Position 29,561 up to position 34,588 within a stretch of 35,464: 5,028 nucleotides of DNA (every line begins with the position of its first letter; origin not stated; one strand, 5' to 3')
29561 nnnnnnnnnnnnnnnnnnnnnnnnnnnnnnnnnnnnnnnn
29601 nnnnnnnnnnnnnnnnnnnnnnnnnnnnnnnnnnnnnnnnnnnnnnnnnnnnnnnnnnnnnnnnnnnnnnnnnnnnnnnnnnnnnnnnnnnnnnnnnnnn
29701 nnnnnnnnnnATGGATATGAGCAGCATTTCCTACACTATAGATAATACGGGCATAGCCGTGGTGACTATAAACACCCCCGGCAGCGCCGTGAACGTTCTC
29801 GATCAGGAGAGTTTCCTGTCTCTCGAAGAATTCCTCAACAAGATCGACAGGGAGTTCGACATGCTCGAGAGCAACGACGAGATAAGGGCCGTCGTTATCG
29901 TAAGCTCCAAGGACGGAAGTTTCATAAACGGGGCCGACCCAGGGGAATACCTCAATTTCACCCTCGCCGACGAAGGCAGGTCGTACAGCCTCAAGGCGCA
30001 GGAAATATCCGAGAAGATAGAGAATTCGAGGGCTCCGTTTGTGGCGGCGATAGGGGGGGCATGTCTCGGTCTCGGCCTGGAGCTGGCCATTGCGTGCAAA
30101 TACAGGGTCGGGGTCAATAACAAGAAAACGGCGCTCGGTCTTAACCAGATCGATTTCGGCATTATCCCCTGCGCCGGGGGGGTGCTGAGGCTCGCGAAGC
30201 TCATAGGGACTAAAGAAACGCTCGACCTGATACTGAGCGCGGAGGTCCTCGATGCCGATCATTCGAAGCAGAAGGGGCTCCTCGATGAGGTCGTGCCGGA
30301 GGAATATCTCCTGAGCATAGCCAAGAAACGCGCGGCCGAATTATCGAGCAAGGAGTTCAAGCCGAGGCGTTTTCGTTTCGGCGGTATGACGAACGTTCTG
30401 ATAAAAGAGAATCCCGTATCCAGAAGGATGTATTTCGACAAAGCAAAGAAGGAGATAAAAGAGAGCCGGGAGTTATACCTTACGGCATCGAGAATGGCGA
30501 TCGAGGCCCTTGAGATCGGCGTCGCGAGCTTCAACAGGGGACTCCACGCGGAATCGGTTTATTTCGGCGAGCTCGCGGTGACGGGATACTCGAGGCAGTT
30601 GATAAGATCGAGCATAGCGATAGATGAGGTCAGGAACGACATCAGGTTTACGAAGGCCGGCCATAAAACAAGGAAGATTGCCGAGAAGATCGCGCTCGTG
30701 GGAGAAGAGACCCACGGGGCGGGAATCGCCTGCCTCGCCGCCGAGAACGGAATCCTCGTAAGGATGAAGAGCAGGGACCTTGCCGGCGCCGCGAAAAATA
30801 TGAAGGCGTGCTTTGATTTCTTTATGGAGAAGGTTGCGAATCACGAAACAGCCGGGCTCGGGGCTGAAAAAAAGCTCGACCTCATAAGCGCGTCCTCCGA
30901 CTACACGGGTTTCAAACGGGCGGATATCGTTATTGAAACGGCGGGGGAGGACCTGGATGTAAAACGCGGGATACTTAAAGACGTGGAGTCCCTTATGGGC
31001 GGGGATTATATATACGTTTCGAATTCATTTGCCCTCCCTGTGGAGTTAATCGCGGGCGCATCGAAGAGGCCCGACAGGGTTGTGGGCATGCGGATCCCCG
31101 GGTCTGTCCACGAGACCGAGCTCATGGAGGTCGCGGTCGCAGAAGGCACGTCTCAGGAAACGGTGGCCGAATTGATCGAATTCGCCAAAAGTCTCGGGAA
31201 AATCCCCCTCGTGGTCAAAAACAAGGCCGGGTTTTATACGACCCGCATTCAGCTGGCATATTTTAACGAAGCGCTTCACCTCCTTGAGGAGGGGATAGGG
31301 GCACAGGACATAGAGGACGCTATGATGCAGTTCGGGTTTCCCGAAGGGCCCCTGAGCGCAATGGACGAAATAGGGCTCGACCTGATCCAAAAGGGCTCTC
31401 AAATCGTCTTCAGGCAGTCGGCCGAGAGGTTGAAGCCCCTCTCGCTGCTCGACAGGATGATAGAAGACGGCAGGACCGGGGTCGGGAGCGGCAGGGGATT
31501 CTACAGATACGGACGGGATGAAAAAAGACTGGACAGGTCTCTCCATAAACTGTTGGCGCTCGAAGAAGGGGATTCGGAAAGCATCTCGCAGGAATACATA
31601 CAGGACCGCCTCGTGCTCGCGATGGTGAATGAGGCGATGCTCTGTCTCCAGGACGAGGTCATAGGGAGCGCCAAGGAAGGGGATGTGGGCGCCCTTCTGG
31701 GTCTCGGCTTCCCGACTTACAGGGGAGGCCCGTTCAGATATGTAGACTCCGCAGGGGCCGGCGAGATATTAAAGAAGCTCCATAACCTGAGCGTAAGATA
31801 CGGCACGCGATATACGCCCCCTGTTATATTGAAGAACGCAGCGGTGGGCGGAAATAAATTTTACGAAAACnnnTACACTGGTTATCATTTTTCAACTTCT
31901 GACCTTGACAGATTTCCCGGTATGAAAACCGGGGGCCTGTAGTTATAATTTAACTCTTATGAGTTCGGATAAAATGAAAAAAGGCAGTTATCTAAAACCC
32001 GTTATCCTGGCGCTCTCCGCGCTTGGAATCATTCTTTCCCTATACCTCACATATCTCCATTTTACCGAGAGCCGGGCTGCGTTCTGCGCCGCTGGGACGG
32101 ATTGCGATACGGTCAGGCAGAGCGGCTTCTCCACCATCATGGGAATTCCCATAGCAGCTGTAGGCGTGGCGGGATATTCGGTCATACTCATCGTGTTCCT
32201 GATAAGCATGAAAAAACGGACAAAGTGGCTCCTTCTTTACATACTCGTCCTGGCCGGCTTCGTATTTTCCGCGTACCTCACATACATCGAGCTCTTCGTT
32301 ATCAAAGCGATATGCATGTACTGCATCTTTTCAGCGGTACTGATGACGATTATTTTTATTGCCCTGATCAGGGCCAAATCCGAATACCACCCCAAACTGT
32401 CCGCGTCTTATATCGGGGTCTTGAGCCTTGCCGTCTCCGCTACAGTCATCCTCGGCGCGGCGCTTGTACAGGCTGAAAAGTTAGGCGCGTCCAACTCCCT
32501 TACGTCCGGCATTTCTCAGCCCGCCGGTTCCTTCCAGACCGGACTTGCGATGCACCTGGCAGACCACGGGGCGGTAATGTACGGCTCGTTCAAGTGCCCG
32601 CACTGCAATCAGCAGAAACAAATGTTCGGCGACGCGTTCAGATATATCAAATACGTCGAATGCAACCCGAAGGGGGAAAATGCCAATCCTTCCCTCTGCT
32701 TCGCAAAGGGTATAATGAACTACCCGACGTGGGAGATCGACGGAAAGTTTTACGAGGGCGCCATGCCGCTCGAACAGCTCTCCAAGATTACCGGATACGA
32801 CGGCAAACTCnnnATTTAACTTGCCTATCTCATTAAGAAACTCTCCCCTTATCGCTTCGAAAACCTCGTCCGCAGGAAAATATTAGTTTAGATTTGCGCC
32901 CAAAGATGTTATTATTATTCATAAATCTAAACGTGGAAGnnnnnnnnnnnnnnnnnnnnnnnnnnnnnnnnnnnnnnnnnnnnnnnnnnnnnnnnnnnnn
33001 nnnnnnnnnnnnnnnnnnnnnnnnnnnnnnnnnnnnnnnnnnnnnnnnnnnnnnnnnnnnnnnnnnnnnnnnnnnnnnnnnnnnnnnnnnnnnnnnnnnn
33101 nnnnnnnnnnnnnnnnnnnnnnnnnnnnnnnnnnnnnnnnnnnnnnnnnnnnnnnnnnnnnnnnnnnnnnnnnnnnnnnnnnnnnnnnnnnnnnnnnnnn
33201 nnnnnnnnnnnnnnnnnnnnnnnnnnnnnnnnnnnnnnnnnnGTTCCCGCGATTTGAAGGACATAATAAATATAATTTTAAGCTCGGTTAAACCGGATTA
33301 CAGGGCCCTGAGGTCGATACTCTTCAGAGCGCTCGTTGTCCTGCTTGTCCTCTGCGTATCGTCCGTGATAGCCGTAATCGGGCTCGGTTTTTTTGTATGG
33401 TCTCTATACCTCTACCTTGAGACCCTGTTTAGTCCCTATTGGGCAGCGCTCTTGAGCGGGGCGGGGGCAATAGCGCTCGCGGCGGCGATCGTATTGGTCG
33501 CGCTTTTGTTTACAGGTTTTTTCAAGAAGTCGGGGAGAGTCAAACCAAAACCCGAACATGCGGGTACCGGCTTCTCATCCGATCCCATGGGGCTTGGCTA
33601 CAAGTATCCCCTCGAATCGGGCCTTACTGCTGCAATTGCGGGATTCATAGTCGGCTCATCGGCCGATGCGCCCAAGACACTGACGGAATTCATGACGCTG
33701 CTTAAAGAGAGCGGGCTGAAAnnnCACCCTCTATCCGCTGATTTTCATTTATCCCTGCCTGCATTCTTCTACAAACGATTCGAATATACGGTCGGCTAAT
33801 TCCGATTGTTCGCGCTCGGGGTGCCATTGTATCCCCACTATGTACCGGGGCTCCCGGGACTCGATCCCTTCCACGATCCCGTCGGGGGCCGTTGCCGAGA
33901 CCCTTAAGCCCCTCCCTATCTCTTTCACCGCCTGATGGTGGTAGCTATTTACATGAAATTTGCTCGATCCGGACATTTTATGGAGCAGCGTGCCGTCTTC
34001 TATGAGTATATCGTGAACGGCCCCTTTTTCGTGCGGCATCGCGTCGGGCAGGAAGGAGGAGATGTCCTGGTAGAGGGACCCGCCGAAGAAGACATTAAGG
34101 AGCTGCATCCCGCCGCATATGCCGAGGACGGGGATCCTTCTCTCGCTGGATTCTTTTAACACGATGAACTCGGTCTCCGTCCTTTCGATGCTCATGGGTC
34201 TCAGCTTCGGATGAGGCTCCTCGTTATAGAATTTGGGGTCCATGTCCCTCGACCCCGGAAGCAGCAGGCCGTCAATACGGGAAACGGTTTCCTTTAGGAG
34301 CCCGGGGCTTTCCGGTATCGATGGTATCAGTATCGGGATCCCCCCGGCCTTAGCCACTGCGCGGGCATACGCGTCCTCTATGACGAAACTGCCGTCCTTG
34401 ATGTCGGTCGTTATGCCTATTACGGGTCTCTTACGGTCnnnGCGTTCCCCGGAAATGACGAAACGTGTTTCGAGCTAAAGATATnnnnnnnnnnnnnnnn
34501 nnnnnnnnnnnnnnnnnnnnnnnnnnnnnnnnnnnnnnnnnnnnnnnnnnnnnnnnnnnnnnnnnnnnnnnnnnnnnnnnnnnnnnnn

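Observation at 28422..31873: FadI/FadJ-like pair with substitutions at signature catalytic positions in all three active sites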

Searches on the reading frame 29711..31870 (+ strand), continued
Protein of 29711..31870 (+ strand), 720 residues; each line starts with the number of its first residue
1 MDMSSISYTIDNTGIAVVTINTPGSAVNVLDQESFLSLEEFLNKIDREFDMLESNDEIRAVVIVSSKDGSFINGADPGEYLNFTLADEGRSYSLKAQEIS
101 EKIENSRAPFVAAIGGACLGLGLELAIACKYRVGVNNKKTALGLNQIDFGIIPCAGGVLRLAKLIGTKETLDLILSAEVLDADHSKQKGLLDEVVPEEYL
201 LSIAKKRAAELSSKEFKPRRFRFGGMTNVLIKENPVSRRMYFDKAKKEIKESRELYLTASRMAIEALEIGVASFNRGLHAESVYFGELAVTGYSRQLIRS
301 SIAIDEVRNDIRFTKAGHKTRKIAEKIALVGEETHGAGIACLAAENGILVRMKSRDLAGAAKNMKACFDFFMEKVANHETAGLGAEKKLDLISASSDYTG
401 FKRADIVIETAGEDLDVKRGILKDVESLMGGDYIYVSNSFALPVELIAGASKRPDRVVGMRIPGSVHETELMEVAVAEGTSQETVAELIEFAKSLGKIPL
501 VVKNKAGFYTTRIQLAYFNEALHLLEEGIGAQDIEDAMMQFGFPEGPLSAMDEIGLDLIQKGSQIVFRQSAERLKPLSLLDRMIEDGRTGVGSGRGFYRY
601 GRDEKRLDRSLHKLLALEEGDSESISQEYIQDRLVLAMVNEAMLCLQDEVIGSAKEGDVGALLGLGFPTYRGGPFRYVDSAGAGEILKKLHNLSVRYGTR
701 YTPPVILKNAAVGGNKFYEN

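Call 64: fold_search(model_id=the predicted structure, library=pdb)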
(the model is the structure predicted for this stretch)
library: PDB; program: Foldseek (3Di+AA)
matches with E <= 10: 1863; with E <= 0.001: 842
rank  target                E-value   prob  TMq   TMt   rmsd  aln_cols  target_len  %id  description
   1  6ysv_A                9.9e-56  1.00  0.91  0.92   2.7       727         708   33  E. coli anaerobic trifunctional enzyme subunit-alpha (released 2021-05-12)
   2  6ysw_A                1.9e-54  1.00  0.90  0.92   3.0       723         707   34  E. coli anaerobic trifunctional enzyme subunit-alpha in complex with coenzyme A (released 2021-05-12)
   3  6ysv_B                8.8e-54  1.00  0.88  0.91   3.1       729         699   34  E. coli anaerobic trifunctional enzyme subunit-alpha (released 2021-05-12)
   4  6ysw_B                1.0e-53  1.00  0.89  0.92   3.0       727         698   34  E. coli anaerobic trifunctional enzyme subunit-alpha in complex with coenzyme A (released 2021-05-12)
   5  6dv2_G                4.3e-52  1.00  0.90  0.89   3.2       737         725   34  Crystal Structure of Human Mitochondrial Trifunctional Protein (released 2018-09-26)
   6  6dv2_I                1.5e-50  1.00  0.89  0.90   3.0       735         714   33  Crystal Structure of Human Mitochondrial Trifunctional Protein (released 2018-09-26)
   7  1wdk_A                5.8e-48  1.00  0.87  0.88   3.7       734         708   28  fatty acid beta-oxidation multienzyme complex from Pseudomonas fragi, form I (native2) (released 2004-07-27)
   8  8bnr_C                7.3e-48  1.00  0.90  0.92   2.9       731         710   34  Escherichia coli anaerobic fatty acid beta oxidation trifunctional enzyme (anEcTFE) octameric complex (released 2023-05-17)
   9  7o1k_B                8.4e-48  1.00  0.83  0.83   4.7       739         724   25  Structure of Mycobacterium tuberculosis beta-oxidation trifunctional enzyme alpha-E141A, beta-C92A mutant (released 2021-08-25)
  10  1wdk_B                1.1e-47  1.00  0.88  0.89   3.4       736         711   28  fatty acid beta-oxidation multienzyme complex from Pseudomonas fragi, form I (native2) (released 2004-07-27)
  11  8oqo_B                2.1e-47  1.00  0.83  0.82   4.8       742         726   25  Structure of Mycobacterium tuberculosis beta-oxidation trifunctional enzyme in complex with Fragment-M-49 (released 2024-01-24)
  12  4b3h_A                2.8e-47  1.00  0.83  0.82   5.0       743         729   25  Crystal structure of Mycobacterium tuberculosis fatty acid beta- oxidation complex (released 2013-03-27)
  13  7o4u_A                2.8e-47  1.00  0.81  0.82   4.7       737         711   26  Structure of the alpha subunit of Mycobacterium tuberculosis beta-oxidation trifunctional enzyme in complex with oxidi (released 2021-08-25)
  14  6tnm                  4.8e-47  1.00  0.88  0.89   3.4       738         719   26  E. coli aerobic trifunctional enzyme subunit-alpha (released 2020-03-25)
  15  8oqp_A                6.3e-47  1.00  0.83  0.83   4.8       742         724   25  Structure of Mycobacterium tuberculosis beta-oxidation trifunctional enzyme in complex with Fragment-M-76 (released 2024-01-24)
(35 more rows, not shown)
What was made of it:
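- On TFE alpha subunit (FadJ/FadB/HADHA): Foldseek TM 0.91 to 6ysv_A (call 64).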

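Call 66: find_encoding_contigs(protein=P0245, flank=6000, max_places=1)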
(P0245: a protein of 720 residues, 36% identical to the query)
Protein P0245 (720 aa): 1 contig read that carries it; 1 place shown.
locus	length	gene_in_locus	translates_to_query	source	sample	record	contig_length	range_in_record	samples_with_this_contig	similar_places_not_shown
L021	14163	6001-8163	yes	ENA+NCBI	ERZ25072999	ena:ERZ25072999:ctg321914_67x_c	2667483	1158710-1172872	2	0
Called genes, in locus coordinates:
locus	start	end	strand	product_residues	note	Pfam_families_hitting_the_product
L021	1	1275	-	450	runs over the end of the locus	PF00772:DnaB, PF13481:AAA_25, PF03796:DnaB_C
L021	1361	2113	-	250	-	PF00149:Metallophos, PF12850:Metallophos_2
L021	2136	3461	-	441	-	PF13660:DUF4147, PF05161:MOFRL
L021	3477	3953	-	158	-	PF01257:2Fe-2S_thioredx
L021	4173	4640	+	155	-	PF05099:TerB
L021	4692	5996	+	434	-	PF00108:Thiolase_N, PF02803:Thiolase_C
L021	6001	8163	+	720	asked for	PF00378:ECH_1, PF16113:ECH_2, PF02737:3HCDH_N, PF00725:3HCDH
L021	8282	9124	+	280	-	PF07884:VKOR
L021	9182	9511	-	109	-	PF07238:PilZ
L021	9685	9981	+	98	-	-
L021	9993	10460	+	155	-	-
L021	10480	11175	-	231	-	PF07722:Peptidase_C26, PF00117:GATase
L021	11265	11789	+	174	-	-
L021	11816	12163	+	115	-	-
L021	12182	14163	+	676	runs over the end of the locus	PF00005:ABC_tran, PF02463:SMC_N (faint), PF13175:AAA_15 (faint), PF13555:AAA_29 (faint), PF13304:AAA_21 (faint), PF12848:ABC_tran_Xtn, PF00005:ABC_tran, PF16326:ABC_tran_CTD, +2 more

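Call 67: find_encoding_contigs(protein=P0241, flank=6000, max_places=1)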
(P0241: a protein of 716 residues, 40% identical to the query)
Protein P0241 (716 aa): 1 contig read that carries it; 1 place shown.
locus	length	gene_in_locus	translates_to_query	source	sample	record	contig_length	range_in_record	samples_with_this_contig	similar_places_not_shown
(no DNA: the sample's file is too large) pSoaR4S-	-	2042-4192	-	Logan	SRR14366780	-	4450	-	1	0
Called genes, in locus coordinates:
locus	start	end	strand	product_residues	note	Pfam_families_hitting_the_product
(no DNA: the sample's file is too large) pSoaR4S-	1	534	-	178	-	?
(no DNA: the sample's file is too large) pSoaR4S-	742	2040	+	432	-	PF00108:Thiolase_N, PF00109:ketoacyl-synt, PF02803:Thiolase_C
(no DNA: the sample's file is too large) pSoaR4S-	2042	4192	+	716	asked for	PF00378:ECH_1, PF16113:ECH_2, PF02737:3HCDH_N, PF00725:3HCDH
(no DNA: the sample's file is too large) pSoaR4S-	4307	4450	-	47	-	?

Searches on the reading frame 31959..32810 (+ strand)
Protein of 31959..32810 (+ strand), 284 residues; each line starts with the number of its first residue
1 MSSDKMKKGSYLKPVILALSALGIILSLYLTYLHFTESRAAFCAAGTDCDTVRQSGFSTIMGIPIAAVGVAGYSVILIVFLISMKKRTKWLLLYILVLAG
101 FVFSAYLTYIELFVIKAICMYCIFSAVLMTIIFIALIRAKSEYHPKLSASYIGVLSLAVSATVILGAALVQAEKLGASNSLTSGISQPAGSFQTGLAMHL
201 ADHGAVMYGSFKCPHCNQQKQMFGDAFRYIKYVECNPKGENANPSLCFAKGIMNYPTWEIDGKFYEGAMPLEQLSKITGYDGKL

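Call 10: search_protein_families(library=pfam, proteins=[window:31959-32810:+])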
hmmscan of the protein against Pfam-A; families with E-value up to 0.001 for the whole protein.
window:31959-32810:+ (284 aa): 1 family
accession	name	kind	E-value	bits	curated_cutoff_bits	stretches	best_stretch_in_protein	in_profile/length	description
PF07884.19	VKOR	-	4.5e-29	101.7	27.5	1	15-135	2-132/134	Vitamin K epoxide reductase family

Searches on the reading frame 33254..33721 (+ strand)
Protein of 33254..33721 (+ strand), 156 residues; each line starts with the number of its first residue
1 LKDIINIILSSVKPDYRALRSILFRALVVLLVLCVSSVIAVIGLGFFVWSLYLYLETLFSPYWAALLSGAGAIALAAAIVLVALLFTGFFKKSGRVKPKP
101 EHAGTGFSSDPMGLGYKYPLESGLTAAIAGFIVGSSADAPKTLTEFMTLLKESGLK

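Call 10: search_protein_families(library=pfam, proteins=[window:33254-33721:+])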
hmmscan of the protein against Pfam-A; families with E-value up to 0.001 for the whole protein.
window:33254-33721:+ (156 aa): 1 family
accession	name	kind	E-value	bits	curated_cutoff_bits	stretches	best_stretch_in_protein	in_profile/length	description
PF07332.16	Phage_holin_3_6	-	0.00046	20.7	28.4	1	25-101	32-102/116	Putative Actinobacterial Holin-X, holin superfamily III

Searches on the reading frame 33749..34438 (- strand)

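Call 10: search_protein_families(library=pfam, proteins=[window:33749-34438:-])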
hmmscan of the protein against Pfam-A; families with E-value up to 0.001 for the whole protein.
window:33749-34438:- (229 aa): 2 families
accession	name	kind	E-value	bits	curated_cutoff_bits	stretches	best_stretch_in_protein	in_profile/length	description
PF07722.19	Peptidase_C26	-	1.4e-62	211.7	20.5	1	5-208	1-219/219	Peptidase C26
PF00117.34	GATase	-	2.5e-19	70.2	22.8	1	86-224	57-188/190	Glutamine amidotransferase class-I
